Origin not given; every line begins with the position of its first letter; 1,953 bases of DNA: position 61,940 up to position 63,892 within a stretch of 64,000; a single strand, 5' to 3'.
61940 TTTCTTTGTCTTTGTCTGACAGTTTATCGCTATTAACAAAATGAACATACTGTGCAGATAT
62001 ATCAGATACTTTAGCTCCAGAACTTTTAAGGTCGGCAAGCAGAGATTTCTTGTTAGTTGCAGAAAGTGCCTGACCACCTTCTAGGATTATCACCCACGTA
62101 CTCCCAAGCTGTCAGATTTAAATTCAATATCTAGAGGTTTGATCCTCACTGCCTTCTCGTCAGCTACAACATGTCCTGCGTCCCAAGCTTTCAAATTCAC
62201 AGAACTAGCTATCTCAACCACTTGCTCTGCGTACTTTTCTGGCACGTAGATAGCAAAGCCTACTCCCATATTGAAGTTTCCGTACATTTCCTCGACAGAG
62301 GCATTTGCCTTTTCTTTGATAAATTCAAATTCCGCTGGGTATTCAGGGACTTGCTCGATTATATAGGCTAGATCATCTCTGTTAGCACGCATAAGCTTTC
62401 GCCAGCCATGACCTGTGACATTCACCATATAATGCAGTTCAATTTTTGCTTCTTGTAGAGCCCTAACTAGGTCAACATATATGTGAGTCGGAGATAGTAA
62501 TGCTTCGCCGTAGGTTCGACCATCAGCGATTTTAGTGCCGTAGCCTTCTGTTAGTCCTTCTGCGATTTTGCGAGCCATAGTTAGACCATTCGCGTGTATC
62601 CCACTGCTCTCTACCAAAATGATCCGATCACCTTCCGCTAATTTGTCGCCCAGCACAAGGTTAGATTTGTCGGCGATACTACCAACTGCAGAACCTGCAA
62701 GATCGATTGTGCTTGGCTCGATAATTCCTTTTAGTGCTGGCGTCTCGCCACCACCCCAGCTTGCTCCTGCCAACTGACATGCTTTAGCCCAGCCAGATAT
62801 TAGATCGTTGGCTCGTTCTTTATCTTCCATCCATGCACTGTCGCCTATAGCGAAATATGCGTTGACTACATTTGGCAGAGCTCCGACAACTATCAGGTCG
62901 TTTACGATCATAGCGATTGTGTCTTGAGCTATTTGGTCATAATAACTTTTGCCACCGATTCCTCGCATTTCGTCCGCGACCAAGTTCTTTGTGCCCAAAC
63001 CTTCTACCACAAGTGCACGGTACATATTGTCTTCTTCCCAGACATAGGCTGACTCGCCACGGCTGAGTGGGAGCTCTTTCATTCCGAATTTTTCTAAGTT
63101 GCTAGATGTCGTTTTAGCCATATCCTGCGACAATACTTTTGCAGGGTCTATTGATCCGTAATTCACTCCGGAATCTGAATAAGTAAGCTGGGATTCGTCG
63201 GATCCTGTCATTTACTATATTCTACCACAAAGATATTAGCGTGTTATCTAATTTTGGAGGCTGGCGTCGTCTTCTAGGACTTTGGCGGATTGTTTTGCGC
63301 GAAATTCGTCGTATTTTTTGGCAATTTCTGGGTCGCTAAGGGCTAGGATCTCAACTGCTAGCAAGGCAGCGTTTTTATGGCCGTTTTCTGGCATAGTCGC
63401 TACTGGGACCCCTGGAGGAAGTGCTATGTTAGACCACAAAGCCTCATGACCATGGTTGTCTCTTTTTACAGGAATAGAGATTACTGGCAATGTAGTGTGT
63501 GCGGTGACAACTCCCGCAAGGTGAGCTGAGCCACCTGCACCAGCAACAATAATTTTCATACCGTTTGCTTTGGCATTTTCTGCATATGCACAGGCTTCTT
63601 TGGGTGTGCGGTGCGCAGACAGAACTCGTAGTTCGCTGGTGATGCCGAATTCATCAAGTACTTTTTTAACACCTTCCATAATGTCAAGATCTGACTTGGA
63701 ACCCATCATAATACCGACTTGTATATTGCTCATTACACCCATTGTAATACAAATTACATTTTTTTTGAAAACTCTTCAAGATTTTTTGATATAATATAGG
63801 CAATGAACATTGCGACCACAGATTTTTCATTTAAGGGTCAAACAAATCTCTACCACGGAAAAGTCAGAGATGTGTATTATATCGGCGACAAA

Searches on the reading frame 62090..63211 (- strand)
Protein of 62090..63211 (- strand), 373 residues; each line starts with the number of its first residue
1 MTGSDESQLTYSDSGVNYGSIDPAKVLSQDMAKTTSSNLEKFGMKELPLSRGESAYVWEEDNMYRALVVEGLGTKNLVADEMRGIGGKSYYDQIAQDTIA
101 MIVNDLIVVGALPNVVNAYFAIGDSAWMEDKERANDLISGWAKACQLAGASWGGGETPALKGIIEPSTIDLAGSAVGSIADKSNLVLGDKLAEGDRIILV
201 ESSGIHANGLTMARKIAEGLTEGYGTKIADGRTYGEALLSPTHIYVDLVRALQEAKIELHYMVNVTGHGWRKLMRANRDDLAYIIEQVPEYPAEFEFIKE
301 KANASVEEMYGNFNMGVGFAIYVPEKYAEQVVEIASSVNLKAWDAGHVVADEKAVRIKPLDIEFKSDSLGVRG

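Call 29: search_protein_families(library=pfam, proteins=[window:62090-63211:-], max_evalue=0.01)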
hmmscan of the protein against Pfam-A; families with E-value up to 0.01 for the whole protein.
window:62090-63211:- (373 aa): 2 families
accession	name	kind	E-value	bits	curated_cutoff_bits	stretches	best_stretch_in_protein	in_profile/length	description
PF02769.27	AIRS_C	-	6.3e-16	59.3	23.1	1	193-354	2-151/156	AIR synthase related protein, C-terminal domain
PF00586.29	AIRS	-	5.4e-11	43.3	24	1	61-178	11-111/112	AIR synthase related protein, N-terminal domain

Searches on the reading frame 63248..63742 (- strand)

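Call 29: search_protein_families(library=pfam, proteins=[window:63248-63742:-], max_evalue=0.01)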
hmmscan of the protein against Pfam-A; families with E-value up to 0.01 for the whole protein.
window:63248-63742:- (164 aa): 3 families
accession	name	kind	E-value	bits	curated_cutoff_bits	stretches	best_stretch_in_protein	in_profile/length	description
PF00731.26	AIRC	-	1.2e-54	184.3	30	1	8-153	1-147/148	AIR carboxylase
PF13685.12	Fe-ADH_2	-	0.0001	22.8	28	1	8-98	21-112/149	Iron-containing alcohol dehydrogenase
PF04392.18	ABC_sub_bind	-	0.0012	18.6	25.9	1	8-89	3-86/293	ABC transporter substrate binding protein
